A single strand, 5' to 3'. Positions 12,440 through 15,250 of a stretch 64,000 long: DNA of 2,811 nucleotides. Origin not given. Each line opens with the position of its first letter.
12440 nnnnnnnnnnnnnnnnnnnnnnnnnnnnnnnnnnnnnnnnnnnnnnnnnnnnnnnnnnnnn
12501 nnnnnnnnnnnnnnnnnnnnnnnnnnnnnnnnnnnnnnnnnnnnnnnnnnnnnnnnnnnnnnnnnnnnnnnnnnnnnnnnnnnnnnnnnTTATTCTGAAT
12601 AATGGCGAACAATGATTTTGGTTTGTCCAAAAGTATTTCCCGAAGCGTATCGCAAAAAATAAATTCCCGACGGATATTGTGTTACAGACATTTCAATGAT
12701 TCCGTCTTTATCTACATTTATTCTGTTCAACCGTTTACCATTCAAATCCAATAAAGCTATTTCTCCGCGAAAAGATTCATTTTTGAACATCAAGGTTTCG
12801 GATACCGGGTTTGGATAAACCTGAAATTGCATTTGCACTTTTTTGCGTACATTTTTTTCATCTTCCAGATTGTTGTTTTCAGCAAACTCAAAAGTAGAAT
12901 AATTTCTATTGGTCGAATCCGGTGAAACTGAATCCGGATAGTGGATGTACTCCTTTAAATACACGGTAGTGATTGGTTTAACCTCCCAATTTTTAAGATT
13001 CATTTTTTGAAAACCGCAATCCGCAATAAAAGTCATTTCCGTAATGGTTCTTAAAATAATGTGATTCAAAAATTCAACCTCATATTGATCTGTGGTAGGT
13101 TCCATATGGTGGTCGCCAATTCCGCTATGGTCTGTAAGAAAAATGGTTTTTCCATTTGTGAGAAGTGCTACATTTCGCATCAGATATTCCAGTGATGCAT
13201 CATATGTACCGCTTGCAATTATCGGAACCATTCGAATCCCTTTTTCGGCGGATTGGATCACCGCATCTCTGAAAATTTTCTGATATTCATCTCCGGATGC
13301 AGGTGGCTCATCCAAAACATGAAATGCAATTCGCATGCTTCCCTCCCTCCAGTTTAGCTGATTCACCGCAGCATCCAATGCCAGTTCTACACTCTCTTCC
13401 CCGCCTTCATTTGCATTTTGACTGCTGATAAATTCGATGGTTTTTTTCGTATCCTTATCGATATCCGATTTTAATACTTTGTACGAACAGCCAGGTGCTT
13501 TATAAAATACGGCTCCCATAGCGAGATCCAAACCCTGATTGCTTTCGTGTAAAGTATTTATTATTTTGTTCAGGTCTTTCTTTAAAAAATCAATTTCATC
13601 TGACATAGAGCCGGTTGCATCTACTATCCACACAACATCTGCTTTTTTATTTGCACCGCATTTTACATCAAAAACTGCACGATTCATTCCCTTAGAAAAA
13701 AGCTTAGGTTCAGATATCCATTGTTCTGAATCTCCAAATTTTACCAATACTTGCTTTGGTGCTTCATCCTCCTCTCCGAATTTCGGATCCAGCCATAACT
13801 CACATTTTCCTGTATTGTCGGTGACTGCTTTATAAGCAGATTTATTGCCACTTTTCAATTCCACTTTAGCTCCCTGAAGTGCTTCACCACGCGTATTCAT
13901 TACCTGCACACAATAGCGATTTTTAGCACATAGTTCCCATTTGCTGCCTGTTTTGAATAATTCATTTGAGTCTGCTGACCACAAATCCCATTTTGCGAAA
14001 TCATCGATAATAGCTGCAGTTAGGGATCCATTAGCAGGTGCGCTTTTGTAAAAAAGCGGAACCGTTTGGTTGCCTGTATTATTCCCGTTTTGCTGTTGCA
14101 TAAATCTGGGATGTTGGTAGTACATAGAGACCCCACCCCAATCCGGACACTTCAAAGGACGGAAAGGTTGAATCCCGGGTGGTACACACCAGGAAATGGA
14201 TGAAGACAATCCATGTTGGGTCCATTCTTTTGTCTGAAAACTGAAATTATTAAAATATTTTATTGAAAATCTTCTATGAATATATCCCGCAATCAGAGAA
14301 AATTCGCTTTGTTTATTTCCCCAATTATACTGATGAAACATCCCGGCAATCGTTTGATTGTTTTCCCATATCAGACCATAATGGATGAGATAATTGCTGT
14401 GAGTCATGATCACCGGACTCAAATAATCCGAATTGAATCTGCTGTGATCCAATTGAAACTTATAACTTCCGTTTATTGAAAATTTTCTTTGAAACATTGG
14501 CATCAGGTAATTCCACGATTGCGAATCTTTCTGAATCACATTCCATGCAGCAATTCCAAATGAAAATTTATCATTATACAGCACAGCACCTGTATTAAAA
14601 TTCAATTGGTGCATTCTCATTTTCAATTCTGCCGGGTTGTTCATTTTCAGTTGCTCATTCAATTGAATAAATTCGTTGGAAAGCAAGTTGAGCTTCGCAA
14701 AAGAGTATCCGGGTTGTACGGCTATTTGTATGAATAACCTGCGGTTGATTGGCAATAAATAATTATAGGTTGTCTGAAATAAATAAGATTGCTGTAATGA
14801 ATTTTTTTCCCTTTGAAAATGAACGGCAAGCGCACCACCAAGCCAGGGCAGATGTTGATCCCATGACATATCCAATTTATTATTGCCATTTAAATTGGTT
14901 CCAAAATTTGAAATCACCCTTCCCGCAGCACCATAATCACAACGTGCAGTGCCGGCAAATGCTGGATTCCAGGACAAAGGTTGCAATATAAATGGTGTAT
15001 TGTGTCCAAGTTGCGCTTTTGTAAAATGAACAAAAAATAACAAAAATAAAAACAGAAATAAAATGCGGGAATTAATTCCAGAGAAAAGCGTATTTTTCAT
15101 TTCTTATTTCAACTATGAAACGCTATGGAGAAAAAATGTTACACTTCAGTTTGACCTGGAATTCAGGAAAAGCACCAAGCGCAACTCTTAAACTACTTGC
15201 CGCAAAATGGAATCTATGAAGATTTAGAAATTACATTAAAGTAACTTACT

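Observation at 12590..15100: Mosaic protein combining a PorP/SprF-like N-terminal region with a vWA domain and a T9SS C-terminal sorting domain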

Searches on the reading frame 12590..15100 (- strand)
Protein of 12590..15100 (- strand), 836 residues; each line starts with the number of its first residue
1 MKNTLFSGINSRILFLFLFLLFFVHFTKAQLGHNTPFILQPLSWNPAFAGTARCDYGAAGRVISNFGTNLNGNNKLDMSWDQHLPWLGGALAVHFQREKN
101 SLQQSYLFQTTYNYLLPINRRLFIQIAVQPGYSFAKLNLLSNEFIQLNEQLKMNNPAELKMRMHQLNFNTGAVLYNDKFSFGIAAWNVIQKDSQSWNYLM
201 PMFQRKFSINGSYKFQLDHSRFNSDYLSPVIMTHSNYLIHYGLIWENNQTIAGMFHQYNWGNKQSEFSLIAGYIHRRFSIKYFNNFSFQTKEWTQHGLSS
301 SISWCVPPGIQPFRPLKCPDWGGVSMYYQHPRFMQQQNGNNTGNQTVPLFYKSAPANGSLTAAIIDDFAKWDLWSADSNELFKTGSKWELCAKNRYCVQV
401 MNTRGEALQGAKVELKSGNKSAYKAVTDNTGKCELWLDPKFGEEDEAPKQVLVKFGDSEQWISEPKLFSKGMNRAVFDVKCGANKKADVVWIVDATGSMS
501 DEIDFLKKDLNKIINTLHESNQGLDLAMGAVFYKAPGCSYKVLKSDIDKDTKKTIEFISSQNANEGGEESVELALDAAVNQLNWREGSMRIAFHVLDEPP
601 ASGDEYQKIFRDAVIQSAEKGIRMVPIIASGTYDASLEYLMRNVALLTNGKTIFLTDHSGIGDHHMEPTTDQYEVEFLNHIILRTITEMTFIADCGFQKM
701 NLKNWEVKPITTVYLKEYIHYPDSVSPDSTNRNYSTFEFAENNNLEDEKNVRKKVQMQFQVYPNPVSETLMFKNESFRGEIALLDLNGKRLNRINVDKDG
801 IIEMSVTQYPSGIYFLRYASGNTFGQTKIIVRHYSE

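Call 3: search_protein_families(library=pfam, proteins=[window:12590-15100:-], max_evalue=1)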
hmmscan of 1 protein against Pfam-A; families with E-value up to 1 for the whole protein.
window:12590-15100:- (836 aa): 9 families
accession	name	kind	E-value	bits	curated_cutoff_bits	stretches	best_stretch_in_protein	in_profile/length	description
PF18962.6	Por_Secre_tail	-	4.9e-10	40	27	1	761-831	1-75/75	Secretion system C-terminal sorting domain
PF11751.14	PorP_SprF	-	1.7e-07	31.5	22.3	1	38-287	13-255/273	Type IX secretion system membrane protein PorP/SprF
PF20782.3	TssR_VWA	-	9.5e-06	25.3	25.7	1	484-565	45-126/304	TssR protein VWA domain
PF25106.1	VWA_4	-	0.00029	20.9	27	1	490-578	3-85/169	von Willebrand factor A domain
PF24909.1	vWA_SIBA-E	-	0.038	13.9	27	1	486-599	35-148/284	Integrin beta-like protein A-E, vWA-like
PF00092.34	VWA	-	0.055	14.1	23.8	1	488-591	1-101/174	von Willebrand factor type A domain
PF11974.14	bMG3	-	0.062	13.7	34.9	0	404-457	24-77/103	Bacterial alpha-2-macroglobulin MG3 domain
PF13620.12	CarboxypepD_reg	-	0.08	13.7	32.3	1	399-432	5-39/82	Carboxypeptidase regulatory-like domain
PF02369.22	Big_1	-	0.14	12.7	34.9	1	393-437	18-66/93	Bacterial Ig-like domain (group 1)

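Call 4: search_protein_families(library=ncbifam, proteins=[window:12590-15100:-], max_evalue=1)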
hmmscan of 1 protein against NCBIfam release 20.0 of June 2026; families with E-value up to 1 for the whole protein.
window:12590-15100:- (836 aa): 4 families
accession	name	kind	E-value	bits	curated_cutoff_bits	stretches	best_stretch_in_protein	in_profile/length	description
TIGR03519.1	T9SS_PorP_fam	subfamily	6.5e-14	52.1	90.55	1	13-299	5-287/292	PorP/SprF family type IX secretion system membrane protein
TIGR04183.1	Por_Secre_tail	domain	8.9e-09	35.2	23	1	761-832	1-72/72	T9SS type A sorting domain-containing protein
NF038113.1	T9SSA_dep_M36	equivalog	1.5e-07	29.9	885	1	749-832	786-869/869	T9SS-dependent M36 family metallopeptidase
TIGR03788.1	marine_srt_targ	equivalog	0.073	11.5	551.65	1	483-656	268-429/629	marine proteobacterial sortase target protein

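Call 5: find_homologous_proteins(query=window:12590-15100:-, max_evalue=0.001)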
Query window:12590-15100:- (836 aa): 55 proteins with E <= 0.001 among 3412 candidates.
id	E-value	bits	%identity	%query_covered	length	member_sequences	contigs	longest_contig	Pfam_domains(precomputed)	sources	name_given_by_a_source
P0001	0.0e+0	1864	100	95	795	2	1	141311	PF20782.4,PF18962.8,PF11751.15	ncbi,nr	ncbi:MAG: type IX secretion system membrane protein PorP/SprF [Bacteroidetes bacterium]|nr:type IX s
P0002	3.9e-87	311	36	57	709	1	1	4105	PF13715.13,PF20782.4,PF00092.35,PF18962.8,PF25106.2,PF13620.13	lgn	-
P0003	1.5e-84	303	36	57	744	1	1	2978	PF13715.13,PF20782.4,PF00092.35,PF07715.21,PF18962.8,PF13620.13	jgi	jgi:hypothetical protein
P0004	1.6e-82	296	36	57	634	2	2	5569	PF13715.13,PF20782.4,PF00092.35,PF18962.8,PF25106.2,PF13620.13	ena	-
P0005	3.9e-80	288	36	57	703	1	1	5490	PF13715.13,PF00092.35,PF18962.8,PF25106.2,PF13620.13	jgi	-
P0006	7.9e-77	277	34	56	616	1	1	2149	PF13715.13,PF11974.15,PF00092.35,PF18962.8,PF25106.2,PF13620.13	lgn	-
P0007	1.2e-75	273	36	57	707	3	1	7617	PF13715.13,PF20782.4,PF18962.8,PF13620.13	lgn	-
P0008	1.5e-75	273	35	58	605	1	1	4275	PF13715.13,PF00092.35,PF18962.8,PF25106.2,PF13620.13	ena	-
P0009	2.5e-75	272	35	58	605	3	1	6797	PF13715.13,PF00092.35,PF18962.8,PF25106.2,PF13620.13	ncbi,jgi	-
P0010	5.7e-75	271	34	56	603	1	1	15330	PF13715.13,PF11974.15,PF00092.35,PF18962.8,PF25106.2,PF13620.13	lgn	-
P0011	6.8e-75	271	34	57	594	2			PF13715.13,PF00092.35,PF18962.8,PF25106.2,PF13620.13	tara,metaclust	tara:strand:- start:28629 stop:30413 length:1785 start_codon:yes stop_codon:yes gene_type:complete|m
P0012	8.1e-75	270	35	58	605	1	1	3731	PF13715.13,PF00092.35,PF18962.8,PF25106.2,PF13620.13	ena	-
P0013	1.4e-74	270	35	58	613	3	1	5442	PF13715.13,PF00092.35,PF18962.8,PF25106.2,PF13620.13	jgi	-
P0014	1.8e-74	269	34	58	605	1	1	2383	PF13715.13,PF00092.35,PF18962.8,PF25106.2,PF13620.13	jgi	-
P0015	1.8e-74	269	34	58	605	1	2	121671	PF13715.13,PF00092.35,PF18962.8,PF25106.2,PF13620.13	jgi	jgi:hypothetical protein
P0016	3.2e-73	265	34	58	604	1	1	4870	PF13715.13,PF00092.35,PF18962.8,PF25106.2,PF13620.13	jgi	jgi:hypothetical protein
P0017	2.8e-72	262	34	58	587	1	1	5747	PF13715.13,PF00092.35,PF18962.8,PF25106.2,PF13620.13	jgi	jgi:hypothetical protein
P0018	7.1e-72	261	34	58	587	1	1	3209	PF13715.13,PF00092.35,PF18962.8,PF25106.2,PF13620.13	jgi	-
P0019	2.6e-70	256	34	56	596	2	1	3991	PF13715.13,PF20782.4,PF00092.35,PF18962.8,PF25106.2,PF13620.13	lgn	-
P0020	9.1e-70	254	33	58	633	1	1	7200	PF13715.13,PF00092.35,PF18962.8,PF25106.2,PF13620.13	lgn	-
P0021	4.1e-65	238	33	58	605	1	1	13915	PF13768.13,PF00092.35,PF18962.8,PF25106.2,PF13620.13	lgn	-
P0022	7.8e-63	231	32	58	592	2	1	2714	PF00092.35,PF18962.8,PF25106.2,PF13620.13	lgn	-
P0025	7.1e-62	228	33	58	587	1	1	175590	PF13768.13,PF13715.13,PF00092.35,PF25106.2,PF13620.13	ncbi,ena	-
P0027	7.8e-61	224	32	57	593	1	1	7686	PF13768.13,PF00092.35,PF18962.8,PF25106.2,PF13620.13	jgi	jgi:hypothetical protein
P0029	2.5e-60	223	33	55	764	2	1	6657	PF13768.13,PF00092.35,PF18962.8,PF25106.2,PF13620.13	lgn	-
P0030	9.1e-60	221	30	57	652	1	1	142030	PF13715.13,PF11974.15,PF07715.21,PF18962.8,PF25106.2,PF13620.13,PF17210.10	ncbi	-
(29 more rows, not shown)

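Call 8: find_encoding_contigs(protein=P0015, flank=8000, max_places=3)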
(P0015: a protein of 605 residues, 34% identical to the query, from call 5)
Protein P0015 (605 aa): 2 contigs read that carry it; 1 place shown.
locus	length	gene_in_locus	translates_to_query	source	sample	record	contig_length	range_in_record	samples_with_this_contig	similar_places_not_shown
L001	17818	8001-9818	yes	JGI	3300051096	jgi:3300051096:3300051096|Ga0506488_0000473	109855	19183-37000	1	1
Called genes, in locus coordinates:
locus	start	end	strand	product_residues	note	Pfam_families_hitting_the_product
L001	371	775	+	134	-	PF14534:DUF4440, PF12680:SnoaL_2 (weak)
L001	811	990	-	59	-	-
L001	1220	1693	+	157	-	PF13302:Acetyltransf_3, PF00583:Acetyltransf_1 (weak)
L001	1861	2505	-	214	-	PF11138:DUF2911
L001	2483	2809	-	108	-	PF11138:DUF2911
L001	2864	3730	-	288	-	PF03446:NAD_binding_2, PF03807:F420_oxidored (faint), PF14833:NAD_binding_11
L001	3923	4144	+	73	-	-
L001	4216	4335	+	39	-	-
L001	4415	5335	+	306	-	PF14257:DUF4349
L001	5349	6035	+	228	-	PF02146:SIR2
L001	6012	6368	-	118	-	PF02311:AraC_binding (weak), PF03079:ARD, PF07883:Cupin_2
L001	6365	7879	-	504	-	PF03435:Sacchrp_dh_NADP, PF16653:Sacchrp_dh_C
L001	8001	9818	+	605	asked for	PF13620:CarboxypepD_reg (weak), PF13715:CarbopepD_reg_2, PF00092:VWA, PF25106:VWA_4, PF18962:Por_Secre_tail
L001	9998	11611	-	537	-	-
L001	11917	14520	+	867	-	PF00521:DNA_topoisoIV, PF03989:DNA_gyraseA_C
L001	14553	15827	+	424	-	PF13432:TPR_16 (faint)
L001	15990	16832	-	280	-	-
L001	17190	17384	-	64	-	-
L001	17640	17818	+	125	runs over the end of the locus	-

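Call 9: find_encoding_contigs(protein=P0030, flank=8000, max_places=3)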
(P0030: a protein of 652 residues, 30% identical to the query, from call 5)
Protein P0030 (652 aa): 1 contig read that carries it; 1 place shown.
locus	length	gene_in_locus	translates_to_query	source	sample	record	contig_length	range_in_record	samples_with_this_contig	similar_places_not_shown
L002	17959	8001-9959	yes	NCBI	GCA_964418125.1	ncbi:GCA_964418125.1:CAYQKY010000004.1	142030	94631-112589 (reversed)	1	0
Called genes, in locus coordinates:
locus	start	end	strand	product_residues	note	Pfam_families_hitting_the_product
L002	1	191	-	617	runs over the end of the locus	PF03215:Rad17 (weak), PF05496:RuvB_N (weak), PF13177:DNA_pol3_delta2, PF13401:AAA_22 (weak), PF00004:AAA, PF22608:DNAX_ATPase_lid, PF12169:DNA_pol3_gamma3, PF28557:DUF8439, +1 more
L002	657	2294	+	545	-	PF00795:CN_hydrolase, PF02540:NAD_synthase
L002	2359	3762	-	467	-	-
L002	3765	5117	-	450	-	-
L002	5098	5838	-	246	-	PF03309:Pan_kinase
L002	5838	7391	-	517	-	PF02142:MGS, PF01808:AICARFT_IMPCHas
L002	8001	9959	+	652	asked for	PF11974:bMG3 (faint), PF13620:CarboxypepD_reg, PF13715:CarbopepD_reg_2, PF17210:SdrD_B (faint), PF07715:Plug (weak), PF25106:VWA_4 (weak), PF18962:Por_Secre_tail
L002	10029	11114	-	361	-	PF00924:MS_channel_2nd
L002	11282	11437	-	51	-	-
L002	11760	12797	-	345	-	PF01180:DHO_dh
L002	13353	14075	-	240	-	PF00072:Response_reg, PF00486:Trans_reg_C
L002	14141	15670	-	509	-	PF00512:HisKA, PF02518:HATPase_c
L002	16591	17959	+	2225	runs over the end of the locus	PF13573:SprB, PF13585:CHU_C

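Call 10: find_encoding_contigs(protein=P0001, flank=8000, max_places=6)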
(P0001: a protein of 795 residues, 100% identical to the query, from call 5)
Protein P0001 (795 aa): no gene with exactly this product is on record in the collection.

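Call 25: list_cluster_members(proteins=[P0001, window:12590-15100:-])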
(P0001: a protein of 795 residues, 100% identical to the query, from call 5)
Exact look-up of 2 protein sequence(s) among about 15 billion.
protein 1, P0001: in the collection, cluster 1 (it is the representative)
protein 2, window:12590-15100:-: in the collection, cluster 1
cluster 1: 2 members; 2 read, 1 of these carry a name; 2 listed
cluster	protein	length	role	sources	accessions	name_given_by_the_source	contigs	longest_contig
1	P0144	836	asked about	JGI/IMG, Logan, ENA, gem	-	-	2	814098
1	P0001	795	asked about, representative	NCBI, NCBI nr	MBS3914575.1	MAG: type IX secretion system membrane protein PorP/SprF [Bacteroidetes bacterium] | type IX secretion system membrane protein PorP/SprF [Bacteroidota bacterium]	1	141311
